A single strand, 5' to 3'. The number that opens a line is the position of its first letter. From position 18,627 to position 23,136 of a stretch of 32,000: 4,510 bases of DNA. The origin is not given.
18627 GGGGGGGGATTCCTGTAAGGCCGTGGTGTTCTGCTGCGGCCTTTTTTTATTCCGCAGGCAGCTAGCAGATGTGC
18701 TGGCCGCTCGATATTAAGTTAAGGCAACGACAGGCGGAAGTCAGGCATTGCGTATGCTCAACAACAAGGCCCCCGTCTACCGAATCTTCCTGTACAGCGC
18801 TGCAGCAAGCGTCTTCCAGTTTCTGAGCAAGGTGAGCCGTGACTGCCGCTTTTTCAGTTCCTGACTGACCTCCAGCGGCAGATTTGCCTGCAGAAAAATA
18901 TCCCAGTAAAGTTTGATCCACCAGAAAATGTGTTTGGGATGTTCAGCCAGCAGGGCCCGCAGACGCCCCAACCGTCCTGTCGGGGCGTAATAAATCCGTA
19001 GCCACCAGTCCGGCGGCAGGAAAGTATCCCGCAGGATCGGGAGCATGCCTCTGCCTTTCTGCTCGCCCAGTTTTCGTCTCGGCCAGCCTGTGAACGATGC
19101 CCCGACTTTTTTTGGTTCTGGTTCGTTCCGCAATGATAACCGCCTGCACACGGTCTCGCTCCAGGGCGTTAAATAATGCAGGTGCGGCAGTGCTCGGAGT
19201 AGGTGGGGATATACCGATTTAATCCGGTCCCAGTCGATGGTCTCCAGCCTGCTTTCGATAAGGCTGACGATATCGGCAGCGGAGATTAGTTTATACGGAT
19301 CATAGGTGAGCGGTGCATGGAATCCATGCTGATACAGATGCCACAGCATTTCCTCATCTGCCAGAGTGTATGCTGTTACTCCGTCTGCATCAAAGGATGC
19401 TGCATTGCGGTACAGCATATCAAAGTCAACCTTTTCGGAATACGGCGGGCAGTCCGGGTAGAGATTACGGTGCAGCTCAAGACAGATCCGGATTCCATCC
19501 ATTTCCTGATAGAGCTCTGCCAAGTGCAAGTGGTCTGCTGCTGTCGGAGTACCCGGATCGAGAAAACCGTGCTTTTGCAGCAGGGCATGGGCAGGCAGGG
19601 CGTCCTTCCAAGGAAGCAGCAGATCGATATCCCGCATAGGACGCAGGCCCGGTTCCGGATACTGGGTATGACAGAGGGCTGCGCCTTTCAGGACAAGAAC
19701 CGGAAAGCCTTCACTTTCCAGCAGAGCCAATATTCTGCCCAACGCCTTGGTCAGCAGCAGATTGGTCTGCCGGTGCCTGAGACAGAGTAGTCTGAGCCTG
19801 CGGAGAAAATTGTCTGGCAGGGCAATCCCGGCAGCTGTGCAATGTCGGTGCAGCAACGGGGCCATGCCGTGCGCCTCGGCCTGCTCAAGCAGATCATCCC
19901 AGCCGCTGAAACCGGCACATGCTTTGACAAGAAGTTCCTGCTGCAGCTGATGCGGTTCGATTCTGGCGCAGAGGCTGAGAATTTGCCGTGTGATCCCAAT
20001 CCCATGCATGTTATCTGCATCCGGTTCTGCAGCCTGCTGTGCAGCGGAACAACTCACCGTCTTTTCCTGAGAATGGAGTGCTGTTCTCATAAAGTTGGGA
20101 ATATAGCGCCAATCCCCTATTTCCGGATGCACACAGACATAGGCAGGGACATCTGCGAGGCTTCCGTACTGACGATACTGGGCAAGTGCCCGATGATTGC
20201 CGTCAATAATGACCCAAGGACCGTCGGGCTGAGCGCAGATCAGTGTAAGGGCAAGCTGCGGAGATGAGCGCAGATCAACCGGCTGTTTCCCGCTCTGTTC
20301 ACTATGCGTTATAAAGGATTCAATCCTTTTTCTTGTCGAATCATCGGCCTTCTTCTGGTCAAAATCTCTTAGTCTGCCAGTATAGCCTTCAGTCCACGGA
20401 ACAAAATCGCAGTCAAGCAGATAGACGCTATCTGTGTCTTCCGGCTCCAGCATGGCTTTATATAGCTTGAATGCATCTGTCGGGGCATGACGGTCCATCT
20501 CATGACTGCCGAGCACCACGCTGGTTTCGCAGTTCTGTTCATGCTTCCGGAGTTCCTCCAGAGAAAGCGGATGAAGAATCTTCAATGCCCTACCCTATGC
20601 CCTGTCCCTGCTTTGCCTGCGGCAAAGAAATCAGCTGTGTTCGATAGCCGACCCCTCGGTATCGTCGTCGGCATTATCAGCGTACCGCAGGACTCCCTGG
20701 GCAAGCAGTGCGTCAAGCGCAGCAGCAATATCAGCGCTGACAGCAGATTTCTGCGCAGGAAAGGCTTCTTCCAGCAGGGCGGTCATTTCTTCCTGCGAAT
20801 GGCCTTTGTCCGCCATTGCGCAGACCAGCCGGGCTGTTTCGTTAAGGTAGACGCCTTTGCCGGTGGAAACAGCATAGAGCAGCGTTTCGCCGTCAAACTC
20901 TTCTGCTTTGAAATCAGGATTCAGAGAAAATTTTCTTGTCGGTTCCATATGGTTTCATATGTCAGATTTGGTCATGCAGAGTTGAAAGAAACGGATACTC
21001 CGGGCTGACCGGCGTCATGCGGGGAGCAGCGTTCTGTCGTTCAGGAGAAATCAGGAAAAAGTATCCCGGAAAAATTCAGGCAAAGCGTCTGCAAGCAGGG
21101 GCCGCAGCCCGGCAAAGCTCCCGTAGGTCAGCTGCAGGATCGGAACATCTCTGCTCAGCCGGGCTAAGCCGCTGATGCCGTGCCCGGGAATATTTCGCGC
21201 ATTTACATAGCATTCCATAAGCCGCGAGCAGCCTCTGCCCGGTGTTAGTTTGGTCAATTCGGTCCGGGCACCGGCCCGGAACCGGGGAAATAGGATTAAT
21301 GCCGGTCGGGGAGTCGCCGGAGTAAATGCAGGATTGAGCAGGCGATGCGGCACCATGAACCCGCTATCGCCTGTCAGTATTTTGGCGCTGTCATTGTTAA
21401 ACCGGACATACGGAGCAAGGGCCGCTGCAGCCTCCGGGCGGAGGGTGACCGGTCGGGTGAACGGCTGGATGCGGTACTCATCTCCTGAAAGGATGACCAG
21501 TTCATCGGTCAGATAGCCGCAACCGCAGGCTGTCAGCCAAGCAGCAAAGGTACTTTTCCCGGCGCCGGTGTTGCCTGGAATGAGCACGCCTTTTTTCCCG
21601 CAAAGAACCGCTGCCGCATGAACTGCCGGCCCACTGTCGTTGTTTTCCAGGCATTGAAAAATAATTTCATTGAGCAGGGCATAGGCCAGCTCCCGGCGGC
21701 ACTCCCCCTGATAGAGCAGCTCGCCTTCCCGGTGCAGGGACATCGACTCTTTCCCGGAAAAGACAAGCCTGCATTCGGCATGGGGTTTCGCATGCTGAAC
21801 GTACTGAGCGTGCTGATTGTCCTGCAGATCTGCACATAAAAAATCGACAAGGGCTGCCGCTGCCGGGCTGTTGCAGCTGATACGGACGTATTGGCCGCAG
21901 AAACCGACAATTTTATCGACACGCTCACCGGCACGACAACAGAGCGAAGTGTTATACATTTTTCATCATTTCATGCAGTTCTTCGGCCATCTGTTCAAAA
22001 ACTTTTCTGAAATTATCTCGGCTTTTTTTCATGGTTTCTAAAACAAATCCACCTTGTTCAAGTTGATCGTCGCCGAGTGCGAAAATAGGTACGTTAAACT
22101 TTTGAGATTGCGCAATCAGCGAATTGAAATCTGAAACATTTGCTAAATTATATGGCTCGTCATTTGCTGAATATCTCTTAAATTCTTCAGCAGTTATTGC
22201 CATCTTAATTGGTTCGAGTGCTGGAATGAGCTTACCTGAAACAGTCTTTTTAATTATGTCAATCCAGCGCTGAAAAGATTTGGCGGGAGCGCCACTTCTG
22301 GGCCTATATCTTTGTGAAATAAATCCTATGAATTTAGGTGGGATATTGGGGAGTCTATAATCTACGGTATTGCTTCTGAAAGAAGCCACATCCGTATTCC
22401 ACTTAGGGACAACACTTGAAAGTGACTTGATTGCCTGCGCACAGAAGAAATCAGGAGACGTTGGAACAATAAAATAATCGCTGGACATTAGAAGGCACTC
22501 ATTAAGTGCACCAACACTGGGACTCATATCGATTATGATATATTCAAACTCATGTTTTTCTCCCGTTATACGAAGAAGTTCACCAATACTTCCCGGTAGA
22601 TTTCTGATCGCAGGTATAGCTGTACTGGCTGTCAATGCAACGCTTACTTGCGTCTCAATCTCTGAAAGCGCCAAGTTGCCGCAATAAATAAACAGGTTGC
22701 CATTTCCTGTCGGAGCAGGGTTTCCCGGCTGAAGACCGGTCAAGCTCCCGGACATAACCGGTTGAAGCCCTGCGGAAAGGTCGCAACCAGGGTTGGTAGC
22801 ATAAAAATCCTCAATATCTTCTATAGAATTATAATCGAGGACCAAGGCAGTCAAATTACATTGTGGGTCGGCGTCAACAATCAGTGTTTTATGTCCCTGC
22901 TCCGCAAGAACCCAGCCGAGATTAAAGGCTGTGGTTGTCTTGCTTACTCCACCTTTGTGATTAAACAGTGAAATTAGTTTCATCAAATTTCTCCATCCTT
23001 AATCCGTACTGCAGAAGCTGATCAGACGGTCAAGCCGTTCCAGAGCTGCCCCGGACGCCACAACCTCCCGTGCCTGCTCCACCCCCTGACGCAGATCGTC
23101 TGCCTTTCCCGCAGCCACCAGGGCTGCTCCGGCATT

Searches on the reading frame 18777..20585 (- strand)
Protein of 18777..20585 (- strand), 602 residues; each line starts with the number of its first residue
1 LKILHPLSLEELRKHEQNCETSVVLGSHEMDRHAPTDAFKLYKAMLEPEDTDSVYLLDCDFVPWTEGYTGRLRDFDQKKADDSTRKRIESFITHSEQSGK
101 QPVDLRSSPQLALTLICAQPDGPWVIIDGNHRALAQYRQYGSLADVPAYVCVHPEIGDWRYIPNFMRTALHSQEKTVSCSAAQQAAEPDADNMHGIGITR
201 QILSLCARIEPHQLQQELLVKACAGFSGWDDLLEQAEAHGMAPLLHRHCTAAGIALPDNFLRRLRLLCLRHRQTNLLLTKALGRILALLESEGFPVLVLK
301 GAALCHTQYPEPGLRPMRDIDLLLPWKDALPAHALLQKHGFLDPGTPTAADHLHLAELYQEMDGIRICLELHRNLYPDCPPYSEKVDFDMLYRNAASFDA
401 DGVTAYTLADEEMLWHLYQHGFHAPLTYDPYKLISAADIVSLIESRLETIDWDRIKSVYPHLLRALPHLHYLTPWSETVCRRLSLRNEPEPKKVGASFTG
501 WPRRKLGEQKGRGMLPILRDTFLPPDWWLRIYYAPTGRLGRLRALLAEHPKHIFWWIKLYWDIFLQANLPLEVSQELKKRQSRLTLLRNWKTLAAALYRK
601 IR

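Call 3: search_protein_families(library=pfam, proteins=[window:18777-20585:-], max_evalue=0.01)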
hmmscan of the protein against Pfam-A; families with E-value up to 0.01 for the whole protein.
window:18777-20585:- (602 aa): 1 family
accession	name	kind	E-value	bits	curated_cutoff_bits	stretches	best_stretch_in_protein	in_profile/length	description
PF14907.12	NTP_transf_5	-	8.3e-42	143.9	31.2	1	228-457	4-226/249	Uncharacterised nucleotidyltransferase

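Call 4: search_protein_families(library=ncbifam, proteins=[window:18777-20585:-], max_evalue=0.01)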
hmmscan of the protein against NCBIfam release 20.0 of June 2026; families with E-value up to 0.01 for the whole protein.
window:18777-20585:- (602 aa): 0 families

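Call 46: search_protein_families(library=pfam, proteins=[window:18777-20585:-], max_evalue=1)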
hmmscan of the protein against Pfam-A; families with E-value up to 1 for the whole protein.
window:18777-20585:- (602 aa): 1 family
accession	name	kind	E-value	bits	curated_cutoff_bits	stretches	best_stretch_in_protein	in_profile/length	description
PF14907.12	NTP_transf_5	-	8.3e-42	143.9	31.2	1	228-457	4-226/249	Uncharacterised nucleotidyltransferase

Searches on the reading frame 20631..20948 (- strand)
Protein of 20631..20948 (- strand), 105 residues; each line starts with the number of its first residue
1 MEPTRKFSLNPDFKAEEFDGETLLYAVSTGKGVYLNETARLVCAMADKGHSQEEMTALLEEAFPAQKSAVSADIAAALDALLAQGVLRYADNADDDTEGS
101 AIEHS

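Call 3: search_protein_families(library=pfam, proteins=[window:20631-20948:-], max_evalue=0.01)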
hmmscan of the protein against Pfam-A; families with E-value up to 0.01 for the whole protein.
window:20631-20948:- (105 aa): 1 family
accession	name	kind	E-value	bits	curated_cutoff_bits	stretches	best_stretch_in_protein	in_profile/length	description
PF05402.18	PqqD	-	2.4e-08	34.6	23.4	1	21-87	1-67/67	Coenzyme PQQ synthesis protein D (PqqD)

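Call 4: search_protein_families(library=ncbifam, proteins=[window:20631-20948:-], max_evalue=0.01)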
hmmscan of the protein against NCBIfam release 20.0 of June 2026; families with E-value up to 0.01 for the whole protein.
window:20631-20948:- (105 aa): 3 families
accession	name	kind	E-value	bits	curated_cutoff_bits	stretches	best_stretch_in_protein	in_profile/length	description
NF033530.1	lasso_PqqD_Strm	exception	1.5e-05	25.1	70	1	24-86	15-77/78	lasso peptide biosynthesis PqqD family chaperone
TIGR03859.1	PQQ_PqqD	equivalog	0.00024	20.9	46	1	30-87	24-80/81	pyrroloquinoline quinone biosynthesis peptide chaperone PqqD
TIGR04353.1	PqqD_rel_X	equivalog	0.00077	20.4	35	1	18-88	1-74/74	HPr-rel-A system PqqD family peptide chaperone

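Call 63: search_solved_structures(query=window:20631-20948:-, max_evalue=10, show_alignments=3)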
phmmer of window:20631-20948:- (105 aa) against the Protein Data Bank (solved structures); distinct sequences matched with E-value up to 10: 4.
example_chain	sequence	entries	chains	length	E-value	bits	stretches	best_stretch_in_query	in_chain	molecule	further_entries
6jx3_B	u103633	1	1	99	0.00095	22.6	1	6-86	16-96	TfuB1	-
2cuw_A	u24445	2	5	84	0.083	16.3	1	30-88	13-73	PurS | hypothetical protein PurS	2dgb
6d6k_A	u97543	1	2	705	1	12.9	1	50-99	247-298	Polyribonucleotide nucleotidyltransferase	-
6oxc_B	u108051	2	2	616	1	12.8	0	31-76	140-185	Methylmalonyl-CoA mutase small subunit mutA | Methylmalonyl-CoA mutase small subunit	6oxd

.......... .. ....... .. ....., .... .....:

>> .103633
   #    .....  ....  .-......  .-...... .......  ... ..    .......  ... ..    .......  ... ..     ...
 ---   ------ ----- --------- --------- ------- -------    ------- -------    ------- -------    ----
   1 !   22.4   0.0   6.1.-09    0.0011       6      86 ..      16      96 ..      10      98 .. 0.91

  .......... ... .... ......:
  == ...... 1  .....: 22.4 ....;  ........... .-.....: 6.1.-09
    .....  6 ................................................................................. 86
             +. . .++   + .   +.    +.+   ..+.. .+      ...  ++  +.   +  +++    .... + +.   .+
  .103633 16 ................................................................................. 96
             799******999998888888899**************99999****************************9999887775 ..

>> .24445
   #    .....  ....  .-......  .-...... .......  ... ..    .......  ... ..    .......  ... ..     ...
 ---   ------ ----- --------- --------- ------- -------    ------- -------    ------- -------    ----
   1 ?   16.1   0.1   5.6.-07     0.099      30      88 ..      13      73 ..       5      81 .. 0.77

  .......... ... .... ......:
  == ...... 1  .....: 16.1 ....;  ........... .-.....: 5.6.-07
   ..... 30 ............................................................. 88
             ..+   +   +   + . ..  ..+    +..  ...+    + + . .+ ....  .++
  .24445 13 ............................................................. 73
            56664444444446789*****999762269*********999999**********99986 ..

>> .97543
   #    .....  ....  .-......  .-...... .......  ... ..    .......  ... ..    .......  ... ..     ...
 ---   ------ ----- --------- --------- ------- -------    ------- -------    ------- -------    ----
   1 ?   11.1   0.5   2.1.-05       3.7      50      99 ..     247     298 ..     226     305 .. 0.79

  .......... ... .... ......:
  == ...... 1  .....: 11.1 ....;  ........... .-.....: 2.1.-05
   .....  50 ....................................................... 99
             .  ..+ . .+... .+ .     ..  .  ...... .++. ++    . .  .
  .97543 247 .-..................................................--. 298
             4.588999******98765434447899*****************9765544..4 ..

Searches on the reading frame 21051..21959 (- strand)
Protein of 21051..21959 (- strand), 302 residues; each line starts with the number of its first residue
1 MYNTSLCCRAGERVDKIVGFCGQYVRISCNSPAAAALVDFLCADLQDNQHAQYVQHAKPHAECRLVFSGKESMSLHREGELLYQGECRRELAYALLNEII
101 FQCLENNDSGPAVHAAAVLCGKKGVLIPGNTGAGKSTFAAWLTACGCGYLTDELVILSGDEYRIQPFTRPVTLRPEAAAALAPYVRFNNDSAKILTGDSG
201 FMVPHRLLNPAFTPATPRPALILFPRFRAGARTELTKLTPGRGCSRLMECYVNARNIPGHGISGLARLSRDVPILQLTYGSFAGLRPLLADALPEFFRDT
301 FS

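Call 3: search_protein_families(library=pfam, proteins=[window:21051-21959:-], max_evalue=0.01)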
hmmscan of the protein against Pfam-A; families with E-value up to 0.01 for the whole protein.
window:21051-21959:- (302 aa): 0 families

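Call 4: search_protein_families(library=ncbifam, proteins=[window:21051-21959:-], max_evalue=0.01)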
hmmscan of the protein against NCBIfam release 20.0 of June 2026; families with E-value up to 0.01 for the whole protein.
window:21051-21959:- (302 aa): 3 families
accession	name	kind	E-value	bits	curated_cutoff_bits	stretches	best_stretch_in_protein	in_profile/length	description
TIGR04352.1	HprK_rel_A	equivalog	2.6e-19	69.4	200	1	112-283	98-271/280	HprK-related kinase A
TIGR04355.1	HprK_rel_B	hypoth_equivalog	8.3e-05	21.9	200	1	112-163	146-197/351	HprK-related kinase B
TIGR04249.1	SCM_chp_ScmC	equivalog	0.0026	17.1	125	1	108-167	123-184/292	SynChlorMet cassette protein ScmC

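Call 64: search_solved_structures(query=window:21051-21959:-, max_evalue=1, show_alignments=2)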
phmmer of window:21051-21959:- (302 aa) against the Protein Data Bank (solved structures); distinct sequences matched with E-value up to 1: 2.
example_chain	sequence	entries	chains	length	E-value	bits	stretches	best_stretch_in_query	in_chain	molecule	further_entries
8e91_A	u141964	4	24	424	0.054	15.9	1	36-142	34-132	ATP-dependent Clp protease ATP-binding subunit ClpX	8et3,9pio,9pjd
9y3v_K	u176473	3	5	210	0.96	11.9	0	127-159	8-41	Uridine kinase P10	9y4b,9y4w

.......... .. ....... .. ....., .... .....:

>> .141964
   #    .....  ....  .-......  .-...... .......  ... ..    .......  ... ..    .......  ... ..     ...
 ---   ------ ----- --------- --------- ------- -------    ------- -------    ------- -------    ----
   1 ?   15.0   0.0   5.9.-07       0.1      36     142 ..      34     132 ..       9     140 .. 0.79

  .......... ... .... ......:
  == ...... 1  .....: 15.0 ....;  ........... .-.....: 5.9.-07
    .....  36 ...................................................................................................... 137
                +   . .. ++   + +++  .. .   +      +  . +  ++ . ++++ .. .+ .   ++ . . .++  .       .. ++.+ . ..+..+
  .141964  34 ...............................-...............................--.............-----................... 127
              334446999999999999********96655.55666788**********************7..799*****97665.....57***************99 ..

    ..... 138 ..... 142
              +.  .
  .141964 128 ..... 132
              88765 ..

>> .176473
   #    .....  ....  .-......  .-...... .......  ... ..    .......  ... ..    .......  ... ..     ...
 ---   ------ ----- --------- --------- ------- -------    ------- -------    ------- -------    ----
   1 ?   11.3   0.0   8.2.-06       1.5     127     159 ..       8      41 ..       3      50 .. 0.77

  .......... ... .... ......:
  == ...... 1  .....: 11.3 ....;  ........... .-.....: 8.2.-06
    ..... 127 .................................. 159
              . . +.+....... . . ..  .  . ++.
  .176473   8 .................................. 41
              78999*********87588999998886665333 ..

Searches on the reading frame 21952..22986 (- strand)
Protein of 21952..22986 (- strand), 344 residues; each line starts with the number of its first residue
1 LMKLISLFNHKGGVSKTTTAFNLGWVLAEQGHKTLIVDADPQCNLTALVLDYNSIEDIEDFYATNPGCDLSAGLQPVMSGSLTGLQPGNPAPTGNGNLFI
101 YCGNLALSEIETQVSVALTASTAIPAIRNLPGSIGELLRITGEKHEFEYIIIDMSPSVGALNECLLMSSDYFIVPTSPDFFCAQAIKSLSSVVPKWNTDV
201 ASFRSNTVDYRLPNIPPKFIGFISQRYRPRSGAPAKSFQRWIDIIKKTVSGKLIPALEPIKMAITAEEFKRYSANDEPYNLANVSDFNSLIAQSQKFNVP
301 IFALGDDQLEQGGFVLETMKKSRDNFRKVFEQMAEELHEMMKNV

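Call 3: search_protein_families(library=pfam, proteins=[window:21952-22986:-], max_evalue=0.01)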
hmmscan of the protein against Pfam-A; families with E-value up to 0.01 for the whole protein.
window:21952-22986:- (344 aa): 7 families
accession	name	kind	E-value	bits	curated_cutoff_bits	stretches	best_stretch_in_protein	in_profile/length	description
PF13614.12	AAA_31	-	9.5e-27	94.5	27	2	2-51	1-51/177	AAA domain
PF01656.29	CbiA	-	2e-14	54.1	25.4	1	5-255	1-110/125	CobQ/CobB/MinD/ParA nucleotide binding domain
PF02374.21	ArsA_ATPase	-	1.8e-07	31.1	24.3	1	7-46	5-44/305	Anion-transporting ATPase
PF10609.15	ParA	-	3.1e-06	27.3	27.1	1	4-40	5-41/246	NUBPL iron-transfer P-loop NTPase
PF00142.24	Fer4_NifH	-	6.4e-06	26.3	25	1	10-60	7-57/271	4Fe-4S iron sulfur cluster binding proteins, NifH/frxC family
PF07015.17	VirC1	-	0.00018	21.3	24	0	2-46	1-45/231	VirC1 protein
PF06564.18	CBP_BcsQ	-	0.00073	19.6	21.3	1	2-46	1-44/234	Cellulose biosynthesis protein BcsQ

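Call 4: search_protein_families(library=ncbifam, proteins=[window:21952-22986:-], max_evalue=0.01)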
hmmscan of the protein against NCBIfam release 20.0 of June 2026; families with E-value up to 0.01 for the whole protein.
window:21952-22986:- (344 aa): 23 families
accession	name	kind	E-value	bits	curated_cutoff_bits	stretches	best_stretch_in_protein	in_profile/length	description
NF041546.1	ParA_partition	equivalog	4.3e-16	59.1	180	1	5-44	2-41/203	ParA family partition ATPase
TIGR03453.1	partition_RepA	equivalog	1.3e-13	50.6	348.45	1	3-49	105-151/387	plasmid partitioning protein RepA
TIGR03371.1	cellulose_yhjQ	equivalog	5.8e-10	39.1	157.85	1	2-45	1-44/246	cellulose biosynthesis protein BcsQ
NF010443.0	PRK13869.1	subfamily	1.2e-08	34.1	446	1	3-180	122-285/405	plasmid-partitioning protein RepA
TIGR01968.1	minD_bact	equivalog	6.4e-08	32.3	212.9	1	5-40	4-39/261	septum site-determining protein MinD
TIGR01969.1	minD_arch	subfamily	6.4e-08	32.1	201.75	1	5-51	3-49/251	cell division ATPase MinD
TIGR00345.1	GET3_arsA_TRC40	subfamily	1e-07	31.8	135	1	8-46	2-40/299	TRC40/GET3/ArsA family transport-energizing ATPase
NF041283.1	PrgP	equivalog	1.7e-07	30.9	400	1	3-50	3-51/297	ParA superfamily DNA segregation protein PrgP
TIGR04291.1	arsen_driv_ArsA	equivalog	1e-06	27.8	650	1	7-47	7-47/565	arsenical pump-driving ATPase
NF047398.1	AAA_KGGVGR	domain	1.4e-06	28.8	90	1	2-40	2-40/190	KGGVGR-motif variant AAA ATPase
NF010259.0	PRK13705.1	equivalog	3.3e-06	26.3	725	1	4-181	108-269/388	plasmid-partitioning protein SopA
TIGR01007.1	eps_fam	subfamily_domain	4e-06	26.5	108.05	1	2-62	17-78/204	polysaccharide biosynthesis tyrosine autokinase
NF010423.0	PRK13849.1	equivalog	2.1e-05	24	313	0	2-46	1-45/231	conjugal transfer ATPase VirC1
NF009701.0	PRK13230.1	subfamily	4.7e-05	22.5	350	1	5-61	4-59/291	nitrogenase reductase-like protein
TIGR01287.1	nifH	equivalog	5.3e-05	22.7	394.35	1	10-63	7-60/275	nitrogenase iron protein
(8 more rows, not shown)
